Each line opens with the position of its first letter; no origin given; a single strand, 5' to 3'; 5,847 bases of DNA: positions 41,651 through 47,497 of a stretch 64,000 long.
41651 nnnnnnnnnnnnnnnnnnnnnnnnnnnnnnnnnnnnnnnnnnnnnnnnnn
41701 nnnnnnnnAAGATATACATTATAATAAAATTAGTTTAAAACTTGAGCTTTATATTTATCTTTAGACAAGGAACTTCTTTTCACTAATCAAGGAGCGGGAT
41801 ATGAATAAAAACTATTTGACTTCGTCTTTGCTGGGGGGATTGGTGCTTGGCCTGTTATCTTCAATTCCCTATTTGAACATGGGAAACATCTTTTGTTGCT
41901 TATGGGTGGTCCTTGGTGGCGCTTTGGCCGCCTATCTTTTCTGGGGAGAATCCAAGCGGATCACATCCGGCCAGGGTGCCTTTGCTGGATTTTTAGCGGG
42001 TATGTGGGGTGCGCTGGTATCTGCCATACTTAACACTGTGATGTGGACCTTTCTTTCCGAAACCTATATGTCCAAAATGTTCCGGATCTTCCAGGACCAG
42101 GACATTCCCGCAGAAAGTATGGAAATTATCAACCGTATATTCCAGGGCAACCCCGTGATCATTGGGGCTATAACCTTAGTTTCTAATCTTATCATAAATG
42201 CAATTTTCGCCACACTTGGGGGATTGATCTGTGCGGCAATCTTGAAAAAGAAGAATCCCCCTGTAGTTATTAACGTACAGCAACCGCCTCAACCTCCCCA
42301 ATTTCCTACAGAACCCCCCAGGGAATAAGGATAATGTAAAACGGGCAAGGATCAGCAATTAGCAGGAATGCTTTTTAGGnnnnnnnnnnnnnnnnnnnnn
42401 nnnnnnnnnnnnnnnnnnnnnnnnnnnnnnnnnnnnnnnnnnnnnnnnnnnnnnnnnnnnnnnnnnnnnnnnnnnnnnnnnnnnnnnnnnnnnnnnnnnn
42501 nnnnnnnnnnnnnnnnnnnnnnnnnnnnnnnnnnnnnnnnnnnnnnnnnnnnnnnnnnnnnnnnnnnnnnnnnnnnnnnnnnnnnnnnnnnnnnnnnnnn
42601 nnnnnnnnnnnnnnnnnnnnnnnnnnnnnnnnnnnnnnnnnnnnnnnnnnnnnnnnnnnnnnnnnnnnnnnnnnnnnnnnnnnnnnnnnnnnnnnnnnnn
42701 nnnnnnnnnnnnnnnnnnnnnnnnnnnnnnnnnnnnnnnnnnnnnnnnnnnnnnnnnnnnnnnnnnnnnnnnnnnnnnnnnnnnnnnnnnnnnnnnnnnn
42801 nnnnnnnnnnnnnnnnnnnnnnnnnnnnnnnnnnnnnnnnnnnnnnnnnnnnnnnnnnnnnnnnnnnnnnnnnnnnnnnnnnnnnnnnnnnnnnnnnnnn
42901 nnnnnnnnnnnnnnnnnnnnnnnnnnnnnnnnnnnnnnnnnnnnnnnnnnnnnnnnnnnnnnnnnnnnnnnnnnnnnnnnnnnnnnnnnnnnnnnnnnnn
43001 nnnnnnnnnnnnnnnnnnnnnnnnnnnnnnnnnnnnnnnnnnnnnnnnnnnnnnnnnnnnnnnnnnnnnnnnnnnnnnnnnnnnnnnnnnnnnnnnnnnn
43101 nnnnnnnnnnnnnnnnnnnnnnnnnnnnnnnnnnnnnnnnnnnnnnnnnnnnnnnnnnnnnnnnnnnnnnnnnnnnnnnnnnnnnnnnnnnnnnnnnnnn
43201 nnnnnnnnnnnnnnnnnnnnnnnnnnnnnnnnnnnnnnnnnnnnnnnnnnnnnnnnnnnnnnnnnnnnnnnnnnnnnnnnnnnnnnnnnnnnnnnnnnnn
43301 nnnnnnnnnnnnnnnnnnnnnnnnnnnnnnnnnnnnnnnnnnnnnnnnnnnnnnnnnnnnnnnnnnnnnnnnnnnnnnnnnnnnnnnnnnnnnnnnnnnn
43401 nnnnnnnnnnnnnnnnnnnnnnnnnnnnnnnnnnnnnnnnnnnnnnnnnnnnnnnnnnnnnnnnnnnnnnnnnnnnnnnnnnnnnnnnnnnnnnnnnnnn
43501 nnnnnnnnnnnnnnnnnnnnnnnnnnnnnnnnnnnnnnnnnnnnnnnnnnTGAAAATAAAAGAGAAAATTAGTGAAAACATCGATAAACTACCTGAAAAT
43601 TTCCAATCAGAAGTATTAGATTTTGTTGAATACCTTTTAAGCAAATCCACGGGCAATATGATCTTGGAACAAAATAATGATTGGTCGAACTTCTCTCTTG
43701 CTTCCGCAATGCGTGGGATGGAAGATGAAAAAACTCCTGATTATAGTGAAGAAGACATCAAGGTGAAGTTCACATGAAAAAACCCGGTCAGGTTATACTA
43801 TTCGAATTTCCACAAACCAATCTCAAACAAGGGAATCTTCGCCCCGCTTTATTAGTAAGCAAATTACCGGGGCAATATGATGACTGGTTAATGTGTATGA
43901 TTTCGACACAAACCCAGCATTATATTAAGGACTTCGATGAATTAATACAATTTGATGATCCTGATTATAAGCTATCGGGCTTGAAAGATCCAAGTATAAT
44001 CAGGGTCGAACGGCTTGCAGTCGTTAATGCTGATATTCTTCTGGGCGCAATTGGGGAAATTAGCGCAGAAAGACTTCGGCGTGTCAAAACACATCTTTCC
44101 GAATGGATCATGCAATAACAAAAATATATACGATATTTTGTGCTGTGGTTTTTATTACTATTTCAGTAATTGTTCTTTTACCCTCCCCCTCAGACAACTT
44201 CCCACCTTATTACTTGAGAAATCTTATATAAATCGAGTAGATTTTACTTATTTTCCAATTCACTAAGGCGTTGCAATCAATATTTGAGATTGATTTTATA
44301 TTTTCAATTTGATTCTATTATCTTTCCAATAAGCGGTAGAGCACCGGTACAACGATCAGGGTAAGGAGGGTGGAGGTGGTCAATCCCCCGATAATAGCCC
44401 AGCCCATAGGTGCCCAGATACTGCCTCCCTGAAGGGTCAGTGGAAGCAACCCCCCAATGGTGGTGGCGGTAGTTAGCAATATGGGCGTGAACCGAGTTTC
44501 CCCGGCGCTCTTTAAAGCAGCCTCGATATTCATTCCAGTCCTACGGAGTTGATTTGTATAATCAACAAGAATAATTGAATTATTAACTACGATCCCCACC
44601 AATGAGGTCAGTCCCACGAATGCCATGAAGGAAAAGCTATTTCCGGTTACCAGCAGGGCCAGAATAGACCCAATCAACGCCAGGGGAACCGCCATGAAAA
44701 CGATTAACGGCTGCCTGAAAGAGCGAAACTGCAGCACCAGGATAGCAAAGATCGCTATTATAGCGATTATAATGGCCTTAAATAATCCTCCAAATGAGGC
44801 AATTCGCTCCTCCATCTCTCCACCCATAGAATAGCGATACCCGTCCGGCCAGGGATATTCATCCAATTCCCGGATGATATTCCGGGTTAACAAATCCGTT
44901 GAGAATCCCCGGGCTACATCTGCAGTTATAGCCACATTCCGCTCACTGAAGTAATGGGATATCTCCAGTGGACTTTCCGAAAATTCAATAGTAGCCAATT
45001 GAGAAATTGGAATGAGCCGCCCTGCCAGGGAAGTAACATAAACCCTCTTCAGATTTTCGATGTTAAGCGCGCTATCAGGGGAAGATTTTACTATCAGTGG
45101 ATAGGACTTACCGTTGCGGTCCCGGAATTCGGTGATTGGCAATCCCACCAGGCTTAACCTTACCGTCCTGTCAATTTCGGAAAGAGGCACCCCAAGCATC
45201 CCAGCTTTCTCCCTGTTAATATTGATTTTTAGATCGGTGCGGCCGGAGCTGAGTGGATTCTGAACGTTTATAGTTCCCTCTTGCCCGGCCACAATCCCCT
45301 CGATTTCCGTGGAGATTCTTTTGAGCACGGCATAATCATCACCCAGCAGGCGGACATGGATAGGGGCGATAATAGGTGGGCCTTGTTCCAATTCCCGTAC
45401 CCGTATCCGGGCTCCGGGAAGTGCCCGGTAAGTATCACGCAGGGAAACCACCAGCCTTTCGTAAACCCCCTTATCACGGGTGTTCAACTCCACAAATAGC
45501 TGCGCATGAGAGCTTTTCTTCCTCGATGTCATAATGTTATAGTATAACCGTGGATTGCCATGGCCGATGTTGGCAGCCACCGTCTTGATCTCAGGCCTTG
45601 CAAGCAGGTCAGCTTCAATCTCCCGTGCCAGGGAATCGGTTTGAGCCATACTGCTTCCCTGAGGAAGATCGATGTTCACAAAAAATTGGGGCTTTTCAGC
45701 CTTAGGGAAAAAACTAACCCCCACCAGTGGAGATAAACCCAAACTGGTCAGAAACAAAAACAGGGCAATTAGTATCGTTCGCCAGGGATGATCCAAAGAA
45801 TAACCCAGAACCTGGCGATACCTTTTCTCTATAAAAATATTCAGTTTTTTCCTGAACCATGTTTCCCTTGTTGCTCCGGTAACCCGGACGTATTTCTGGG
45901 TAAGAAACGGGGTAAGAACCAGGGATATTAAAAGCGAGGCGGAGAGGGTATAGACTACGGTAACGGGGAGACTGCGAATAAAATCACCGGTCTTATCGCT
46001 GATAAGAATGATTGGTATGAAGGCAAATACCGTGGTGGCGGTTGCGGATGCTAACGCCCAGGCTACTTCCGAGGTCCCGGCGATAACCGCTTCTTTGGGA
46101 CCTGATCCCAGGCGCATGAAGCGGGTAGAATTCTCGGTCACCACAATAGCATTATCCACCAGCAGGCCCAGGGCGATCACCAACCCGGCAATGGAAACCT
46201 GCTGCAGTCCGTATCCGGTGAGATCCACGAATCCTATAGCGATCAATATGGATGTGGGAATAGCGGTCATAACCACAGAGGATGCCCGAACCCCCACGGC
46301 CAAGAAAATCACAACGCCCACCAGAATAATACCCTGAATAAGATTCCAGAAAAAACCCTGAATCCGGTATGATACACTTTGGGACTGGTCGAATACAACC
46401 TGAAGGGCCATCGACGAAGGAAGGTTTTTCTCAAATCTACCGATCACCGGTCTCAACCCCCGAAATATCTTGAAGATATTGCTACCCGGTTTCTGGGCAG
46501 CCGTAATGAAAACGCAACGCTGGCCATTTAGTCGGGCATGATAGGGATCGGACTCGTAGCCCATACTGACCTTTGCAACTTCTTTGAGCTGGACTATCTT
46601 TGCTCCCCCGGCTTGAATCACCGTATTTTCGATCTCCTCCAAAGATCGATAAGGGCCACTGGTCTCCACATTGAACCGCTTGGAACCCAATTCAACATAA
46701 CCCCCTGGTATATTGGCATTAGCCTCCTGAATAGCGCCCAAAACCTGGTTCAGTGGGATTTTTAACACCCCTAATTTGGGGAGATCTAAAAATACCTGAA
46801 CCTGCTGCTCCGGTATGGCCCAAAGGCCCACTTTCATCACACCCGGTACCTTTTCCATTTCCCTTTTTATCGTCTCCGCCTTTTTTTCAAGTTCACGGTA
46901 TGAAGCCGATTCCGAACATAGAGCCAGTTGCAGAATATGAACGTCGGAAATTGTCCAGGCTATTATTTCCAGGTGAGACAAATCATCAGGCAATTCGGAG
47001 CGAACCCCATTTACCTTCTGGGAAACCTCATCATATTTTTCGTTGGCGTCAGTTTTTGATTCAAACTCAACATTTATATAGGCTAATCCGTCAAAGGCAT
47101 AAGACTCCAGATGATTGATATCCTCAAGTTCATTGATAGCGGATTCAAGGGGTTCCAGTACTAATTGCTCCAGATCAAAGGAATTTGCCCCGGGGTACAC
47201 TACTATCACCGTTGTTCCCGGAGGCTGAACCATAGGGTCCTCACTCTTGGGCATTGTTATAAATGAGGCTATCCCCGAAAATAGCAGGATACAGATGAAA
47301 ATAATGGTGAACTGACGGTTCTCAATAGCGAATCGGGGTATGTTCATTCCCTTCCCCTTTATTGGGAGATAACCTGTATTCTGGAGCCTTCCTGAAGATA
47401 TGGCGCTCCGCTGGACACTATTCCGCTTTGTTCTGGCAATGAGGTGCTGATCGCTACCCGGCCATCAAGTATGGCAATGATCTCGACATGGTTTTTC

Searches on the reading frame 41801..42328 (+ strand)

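Call 27: search_protein_families(library=pfam, proteins=[window:41801-42328:+])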
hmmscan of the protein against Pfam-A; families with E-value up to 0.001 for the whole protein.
window:41801-42328:+ (175 aa): 3 families
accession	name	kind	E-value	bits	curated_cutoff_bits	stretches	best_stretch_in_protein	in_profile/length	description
PF13858.11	DUF4199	-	8.9e-05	23.4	32.3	1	29-150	34-165/165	Protein of unknown function (DUF4199)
PF09605.15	Trep_Strep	-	0.00038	20.9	28.7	1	15-150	62-181/185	Hypothetical bacterial integral membrane protein (Trep_Strep)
PF17647.6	DUF5518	-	0.00094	19.7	27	1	10-91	5-84/116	Family of unknown function (DUF5518)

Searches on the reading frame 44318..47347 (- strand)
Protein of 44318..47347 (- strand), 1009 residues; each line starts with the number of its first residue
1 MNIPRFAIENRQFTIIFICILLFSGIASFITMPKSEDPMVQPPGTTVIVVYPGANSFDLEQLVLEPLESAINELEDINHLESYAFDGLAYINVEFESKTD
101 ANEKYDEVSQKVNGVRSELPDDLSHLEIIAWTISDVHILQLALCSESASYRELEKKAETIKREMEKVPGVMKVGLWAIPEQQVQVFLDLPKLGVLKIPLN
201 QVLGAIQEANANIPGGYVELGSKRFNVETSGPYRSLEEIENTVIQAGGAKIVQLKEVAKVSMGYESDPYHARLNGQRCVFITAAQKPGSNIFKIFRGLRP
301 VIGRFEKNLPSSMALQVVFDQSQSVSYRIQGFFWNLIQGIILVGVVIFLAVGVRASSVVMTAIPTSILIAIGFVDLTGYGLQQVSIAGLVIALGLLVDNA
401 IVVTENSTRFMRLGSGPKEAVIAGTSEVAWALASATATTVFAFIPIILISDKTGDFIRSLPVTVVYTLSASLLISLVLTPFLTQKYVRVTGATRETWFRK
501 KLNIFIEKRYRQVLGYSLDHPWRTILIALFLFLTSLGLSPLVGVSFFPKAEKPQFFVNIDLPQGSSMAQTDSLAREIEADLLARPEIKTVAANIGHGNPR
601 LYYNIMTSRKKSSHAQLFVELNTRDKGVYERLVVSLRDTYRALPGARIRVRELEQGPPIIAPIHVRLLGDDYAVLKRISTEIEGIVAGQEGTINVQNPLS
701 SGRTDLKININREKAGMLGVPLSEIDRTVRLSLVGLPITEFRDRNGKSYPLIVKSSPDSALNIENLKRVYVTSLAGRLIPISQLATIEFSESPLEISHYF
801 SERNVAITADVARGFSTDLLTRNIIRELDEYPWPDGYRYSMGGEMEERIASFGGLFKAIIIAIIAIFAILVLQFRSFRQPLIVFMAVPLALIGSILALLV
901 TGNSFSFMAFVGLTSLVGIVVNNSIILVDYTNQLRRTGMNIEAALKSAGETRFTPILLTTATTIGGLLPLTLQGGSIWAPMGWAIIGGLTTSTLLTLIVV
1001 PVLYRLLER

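Call 28: search_protein_families(library=pfam, proteins=[window:44318-47347:-])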
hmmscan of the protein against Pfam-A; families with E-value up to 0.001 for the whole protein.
window:44318-47347:- (1009 aa): 3 families
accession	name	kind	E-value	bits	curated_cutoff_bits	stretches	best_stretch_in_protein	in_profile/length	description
PF00873.25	ACR_tran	-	9.2e-204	679.6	28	1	4-1007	2-1020/1021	AcrB/AcrD/AcrF family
PF03176.21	MMPL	-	7.5e-05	22.3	20.5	1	853-1006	143-301/333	MMPL family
PF02355.23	SecD_SecF_C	-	0.00055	19.8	20.5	0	856-1000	34-179/189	Protein export membrane protein SecD/SecF, C-terminal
